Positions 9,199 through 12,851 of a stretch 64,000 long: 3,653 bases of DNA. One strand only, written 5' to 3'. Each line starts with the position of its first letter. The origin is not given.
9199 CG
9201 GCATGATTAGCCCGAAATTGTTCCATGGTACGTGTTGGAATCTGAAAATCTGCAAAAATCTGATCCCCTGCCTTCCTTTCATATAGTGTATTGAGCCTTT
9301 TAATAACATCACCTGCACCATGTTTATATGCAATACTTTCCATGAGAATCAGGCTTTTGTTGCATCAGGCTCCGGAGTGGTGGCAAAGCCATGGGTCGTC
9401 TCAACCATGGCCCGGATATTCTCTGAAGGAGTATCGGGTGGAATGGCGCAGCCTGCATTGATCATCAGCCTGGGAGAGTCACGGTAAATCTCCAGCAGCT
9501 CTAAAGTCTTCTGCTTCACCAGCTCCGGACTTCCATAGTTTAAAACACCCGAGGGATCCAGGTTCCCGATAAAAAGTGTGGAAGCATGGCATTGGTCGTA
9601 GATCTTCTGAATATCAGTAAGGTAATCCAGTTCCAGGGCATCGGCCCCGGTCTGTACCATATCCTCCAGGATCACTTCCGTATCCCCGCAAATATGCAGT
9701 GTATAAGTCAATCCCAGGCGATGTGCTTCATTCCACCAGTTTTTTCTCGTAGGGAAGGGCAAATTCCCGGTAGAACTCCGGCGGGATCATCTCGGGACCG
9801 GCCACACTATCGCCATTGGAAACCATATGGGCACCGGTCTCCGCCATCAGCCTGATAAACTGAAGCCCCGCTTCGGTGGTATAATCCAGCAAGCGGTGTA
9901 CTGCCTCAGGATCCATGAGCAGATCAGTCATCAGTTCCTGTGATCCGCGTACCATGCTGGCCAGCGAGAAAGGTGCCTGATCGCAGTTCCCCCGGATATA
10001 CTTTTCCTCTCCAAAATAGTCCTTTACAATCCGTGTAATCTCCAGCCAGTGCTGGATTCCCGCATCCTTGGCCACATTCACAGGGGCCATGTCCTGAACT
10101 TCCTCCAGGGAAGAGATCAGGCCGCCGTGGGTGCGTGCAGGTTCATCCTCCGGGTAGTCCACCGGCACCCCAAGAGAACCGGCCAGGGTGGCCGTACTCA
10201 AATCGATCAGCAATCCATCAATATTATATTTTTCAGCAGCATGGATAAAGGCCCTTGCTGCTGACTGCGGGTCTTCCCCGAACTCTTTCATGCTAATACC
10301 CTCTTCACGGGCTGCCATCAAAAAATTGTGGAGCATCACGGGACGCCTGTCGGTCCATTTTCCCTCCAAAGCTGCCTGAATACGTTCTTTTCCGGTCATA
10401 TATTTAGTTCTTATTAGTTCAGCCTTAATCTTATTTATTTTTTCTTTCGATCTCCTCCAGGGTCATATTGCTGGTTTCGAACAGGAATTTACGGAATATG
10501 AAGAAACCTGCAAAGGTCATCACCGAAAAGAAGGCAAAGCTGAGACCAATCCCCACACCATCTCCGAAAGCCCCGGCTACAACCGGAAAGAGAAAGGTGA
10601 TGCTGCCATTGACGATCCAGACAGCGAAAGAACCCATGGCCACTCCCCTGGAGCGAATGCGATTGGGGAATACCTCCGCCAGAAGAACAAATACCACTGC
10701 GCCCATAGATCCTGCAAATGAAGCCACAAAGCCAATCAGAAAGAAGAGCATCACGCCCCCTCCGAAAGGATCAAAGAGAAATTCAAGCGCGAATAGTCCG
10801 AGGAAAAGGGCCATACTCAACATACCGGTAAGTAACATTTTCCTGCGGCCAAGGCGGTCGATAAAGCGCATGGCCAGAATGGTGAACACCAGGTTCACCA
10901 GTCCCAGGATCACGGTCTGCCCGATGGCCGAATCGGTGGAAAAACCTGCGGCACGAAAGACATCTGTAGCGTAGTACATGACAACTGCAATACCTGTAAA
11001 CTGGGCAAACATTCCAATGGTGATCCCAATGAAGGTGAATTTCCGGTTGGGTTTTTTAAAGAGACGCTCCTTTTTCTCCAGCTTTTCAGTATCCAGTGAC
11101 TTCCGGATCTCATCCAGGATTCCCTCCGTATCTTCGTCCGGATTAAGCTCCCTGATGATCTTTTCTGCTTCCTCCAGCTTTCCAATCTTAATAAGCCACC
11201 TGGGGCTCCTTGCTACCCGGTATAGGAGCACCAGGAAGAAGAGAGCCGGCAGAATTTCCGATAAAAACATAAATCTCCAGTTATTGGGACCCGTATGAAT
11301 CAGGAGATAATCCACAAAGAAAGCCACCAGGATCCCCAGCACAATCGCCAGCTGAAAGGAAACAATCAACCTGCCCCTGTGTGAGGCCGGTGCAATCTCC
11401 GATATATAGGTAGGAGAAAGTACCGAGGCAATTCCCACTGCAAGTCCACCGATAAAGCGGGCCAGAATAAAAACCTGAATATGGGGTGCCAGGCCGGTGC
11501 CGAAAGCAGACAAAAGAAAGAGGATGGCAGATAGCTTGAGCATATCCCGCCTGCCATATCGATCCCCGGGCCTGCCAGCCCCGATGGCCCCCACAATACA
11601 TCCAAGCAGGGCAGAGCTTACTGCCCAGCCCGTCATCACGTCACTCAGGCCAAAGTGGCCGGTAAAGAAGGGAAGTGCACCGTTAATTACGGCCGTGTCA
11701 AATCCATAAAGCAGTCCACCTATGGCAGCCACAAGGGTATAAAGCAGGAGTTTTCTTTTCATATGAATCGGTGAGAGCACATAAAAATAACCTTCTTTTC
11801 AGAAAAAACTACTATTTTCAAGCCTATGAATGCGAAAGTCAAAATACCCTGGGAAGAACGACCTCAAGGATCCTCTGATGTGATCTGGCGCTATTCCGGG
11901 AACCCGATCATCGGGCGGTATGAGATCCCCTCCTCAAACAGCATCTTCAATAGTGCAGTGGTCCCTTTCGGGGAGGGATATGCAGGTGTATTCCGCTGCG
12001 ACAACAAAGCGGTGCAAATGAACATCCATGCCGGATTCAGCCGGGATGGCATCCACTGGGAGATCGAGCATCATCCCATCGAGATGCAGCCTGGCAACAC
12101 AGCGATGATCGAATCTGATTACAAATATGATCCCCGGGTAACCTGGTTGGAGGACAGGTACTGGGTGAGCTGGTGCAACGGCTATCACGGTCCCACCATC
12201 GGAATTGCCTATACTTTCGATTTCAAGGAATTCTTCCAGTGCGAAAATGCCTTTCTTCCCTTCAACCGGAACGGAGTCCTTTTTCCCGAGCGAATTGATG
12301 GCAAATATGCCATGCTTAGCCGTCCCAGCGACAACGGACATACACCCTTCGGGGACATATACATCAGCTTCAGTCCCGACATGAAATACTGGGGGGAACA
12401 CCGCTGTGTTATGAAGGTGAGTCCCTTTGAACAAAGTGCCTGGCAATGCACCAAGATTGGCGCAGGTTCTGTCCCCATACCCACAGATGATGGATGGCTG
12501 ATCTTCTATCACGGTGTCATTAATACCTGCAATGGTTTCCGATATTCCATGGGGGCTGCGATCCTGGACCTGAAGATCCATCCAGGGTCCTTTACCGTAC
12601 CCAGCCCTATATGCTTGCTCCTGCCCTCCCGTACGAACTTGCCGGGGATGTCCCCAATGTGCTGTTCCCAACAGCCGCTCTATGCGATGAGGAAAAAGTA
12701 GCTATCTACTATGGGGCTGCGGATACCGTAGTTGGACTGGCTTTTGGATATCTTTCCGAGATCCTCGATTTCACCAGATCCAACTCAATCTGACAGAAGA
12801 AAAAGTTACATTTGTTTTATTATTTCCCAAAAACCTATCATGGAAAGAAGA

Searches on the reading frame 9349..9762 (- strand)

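Call 8: search_protein_families(library=pfam, proteins=[window:9349-9762:-], max_evalue=0.001)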
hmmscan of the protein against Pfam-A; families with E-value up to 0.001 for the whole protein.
window:9349-9762:- (137 aa): 1 family
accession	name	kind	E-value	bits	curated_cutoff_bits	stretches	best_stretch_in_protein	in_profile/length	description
PF01208.23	URO-D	-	8.5e-26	91.2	23.9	1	17-125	238-345/346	Uroporphyrinogen decarboxylase (URO-D)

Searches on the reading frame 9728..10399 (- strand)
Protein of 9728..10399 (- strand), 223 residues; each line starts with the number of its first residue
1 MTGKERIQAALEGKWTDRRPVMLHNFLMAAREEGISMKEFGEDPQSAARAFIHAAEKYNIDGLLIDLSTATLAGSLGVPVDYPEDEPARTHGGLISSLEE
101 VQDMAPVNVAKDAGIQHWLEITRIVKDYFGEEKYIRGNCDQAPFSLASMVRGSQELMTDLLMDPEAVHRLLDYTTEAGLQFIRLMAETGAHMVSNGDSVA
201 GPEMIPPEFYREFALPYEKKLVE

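Call 8: search_protein_families(library=pfam, proteins=[window:9728-10399:-], max_evalue=0.001)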
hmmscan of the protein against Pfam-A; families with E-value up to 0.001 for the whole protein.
window:9728-10399:- (223 aa): 1 family
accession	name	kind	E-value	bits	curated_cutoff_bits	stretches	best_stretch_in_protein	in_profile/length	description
PF01208.23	URO-D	-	2.7e-36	125.7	23.9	1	3-223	2-230/346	Uroporphyrinogen decarboxylase (URO-D)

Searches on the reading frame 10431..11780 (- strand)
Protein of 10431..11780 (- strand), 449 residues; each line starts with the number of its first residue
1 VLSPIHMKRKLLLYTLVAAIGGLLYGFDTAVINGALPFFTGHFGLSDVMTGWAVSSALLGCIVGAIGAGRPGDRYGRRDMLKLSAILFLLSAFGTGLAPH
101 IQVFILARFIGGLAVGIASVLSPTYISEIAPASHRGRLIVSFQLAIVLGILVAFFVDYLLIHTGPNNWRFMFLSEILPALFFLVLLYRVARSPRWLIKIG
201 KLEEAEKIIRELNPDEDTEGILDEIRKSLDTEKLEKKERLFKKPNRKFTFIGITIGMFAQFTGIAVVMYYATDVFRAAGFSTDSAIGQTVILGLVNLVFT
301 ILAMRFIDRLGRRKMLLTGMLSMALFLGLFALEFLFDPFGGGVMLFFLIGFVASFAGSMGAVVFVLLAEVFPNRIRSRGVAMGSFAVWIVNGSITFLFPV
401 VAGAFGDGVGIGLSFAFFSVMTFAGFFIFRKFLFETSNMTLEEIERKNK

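Call 8: search_protein_families(library=pfam, proteins=[window:10431-11780:-], max_evalue=0.001)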
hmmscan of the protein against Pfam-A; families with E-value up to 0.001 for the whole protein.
window:10431-11780:- (449 aa): 3 families
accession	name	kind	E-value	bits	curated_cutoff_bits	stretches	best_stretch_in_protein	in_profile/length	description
PF00083.30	Sugar_tr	-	6.3e-108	362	22.3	1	15-446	2-450/452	Sugar (and other) transporter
PF07690.21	MFS_1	-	7e-40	137.4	33.4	2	19-283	2-239/347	Major Facilitator Superfamily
PF06609.19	TRI12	-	0.00022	20.2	23.2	1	59-182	89-209/599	Fungal trichothecene efflux pump (TRI12)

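Call 81: search_protein_families(library=ncbifam, proteins=[window:10431-11780:-], max_evalue=0.00001)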
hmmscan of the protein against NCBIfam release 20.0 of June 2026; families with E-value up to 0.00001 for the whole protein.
window:10431-11780:- (449 aa): 27 families (the best 25 are shown)
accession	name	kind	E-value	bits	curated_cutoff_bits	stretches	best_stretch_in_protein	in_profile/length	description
TIGR00879.1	SP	subfamily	4.9e-110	368.5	237.8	1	10-444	54-510/510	sugar porter family MFS transporter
NF007484.0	PRK10077.1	equivalog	4.4e-106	355.6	608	1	11-446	10-470/480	D-xylose transporter XylE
NF052357.1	GlucTporGlcPStph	equivalog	9.1e-72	242.3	750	1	13-446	7-435/445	glucose transporter GlcP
TIGR00898.1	2A0119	subfamily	2.6e-37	128.8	550.75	1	49-443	127-505/506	cation transport protein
TIGR00895.1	2A0115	subfamily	7.3e-36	123.9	418.55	1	6-382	10-378/398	aromatic acid/H+ symport family MFS transporter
NF053517.1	HbztTptrPcaK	equivalog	1.5e-20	73.6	770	1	22-422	28-412/437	4-hydroxybenzoate transporter PcaK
TIGR00891.1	2A0112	subfamily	1.8e-20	73.4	552.9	1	13-379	12-365/405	sialate:H+ symport family MFS transporter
TIGR00883.1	2A0106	subfamily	3e-20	72.6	443.45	1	24-405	11-378/400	metabolite/H+ symporter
NF003024.0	PRK03893.1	subfamily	1.6e-18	66.8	604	1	17-196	25-202/497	sialate:H+ symport family MFS transporter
NF008586.0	PRK11551.1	equivalog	1.5e-16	60.4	410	1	18-212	20-213/406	3-(3-hydroxy-phenyl)propionate transporter MhpT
TIGR00880.1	2_A_01_02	superfamily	2.3e-16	60.2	131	1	59-189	9-137/141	multidrug resistance protein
TIGR00893.1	2A0114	subfamily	1.2e-15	57.4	395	1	35-427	16-393/399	D-galactonate transporter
TIGR00711.1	efflux_EmrB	subfamily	1.6e-12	46.9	230.2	1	13-189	2-176/485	DHA2 family efflux MFS transporter permease subunit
TIGR00710.1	efflux_Bcr_CflA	subfamily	5.9e-11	42.4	200.9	1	28-187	20-177/385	Bcr/CflA family efflux MFS transporter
TIGR00900.1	2A0121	subfamily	1.7e-09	37.5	319.6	1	8-139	207-338/364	H+ Antiporter protein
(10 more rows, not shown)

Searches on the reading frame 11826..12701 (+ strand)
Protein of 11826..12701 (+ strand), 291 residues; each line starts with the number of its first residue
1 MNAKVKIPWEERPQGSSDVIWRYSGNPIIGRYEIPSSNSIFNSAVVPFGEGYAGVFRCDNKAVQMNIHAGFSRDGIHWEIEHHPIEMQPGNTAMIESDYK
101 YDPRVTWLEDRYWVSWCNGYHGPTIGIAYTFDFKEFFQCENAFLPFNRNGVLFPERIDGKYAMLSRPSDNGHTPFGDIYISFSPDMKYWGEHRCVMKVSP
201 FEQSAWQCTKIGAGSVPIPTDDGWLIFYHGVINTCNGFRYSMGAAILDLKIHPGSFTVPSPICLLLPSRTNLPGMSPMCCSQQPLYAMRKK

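Call 8: search_protein_families(library=pfam, proteins=[window:11826-12701:+], max_evalue=0.001)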
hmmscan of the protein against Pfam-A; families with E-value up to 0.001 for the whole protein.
window:11826-12701:+ (291 aa): 1 family
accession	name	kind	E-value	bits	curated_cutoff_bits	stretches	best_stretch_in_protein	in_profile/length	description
PF04041.19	Glyco_hydro_130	-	5.9e-37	127.7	26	1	6-268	7-268/320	beta-1,4-mannooligosaccharide phosphorylase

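Call 81: search_protein_families(library=ncbifam, proteins=[window:11826-12701:+], max_evalue=0.00001)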
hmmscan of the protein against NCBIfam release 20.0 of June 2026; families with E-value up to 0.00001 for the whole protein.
window:11826-12701:+ (291 aa): 2 families
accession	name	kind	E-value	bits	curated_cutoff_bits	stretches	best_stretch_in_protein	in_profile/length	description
NF050092.1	BtaManbiosPhlase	equivalog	1.7e-34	119.2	550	1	70-250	112-283/351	BtaManbiosPhlase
NF052550.1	BManbPhaseBMBP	equivalog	1.4e-25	90.3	450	1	66-250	59-231/296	beta-1,2-mannobiose phosphorylase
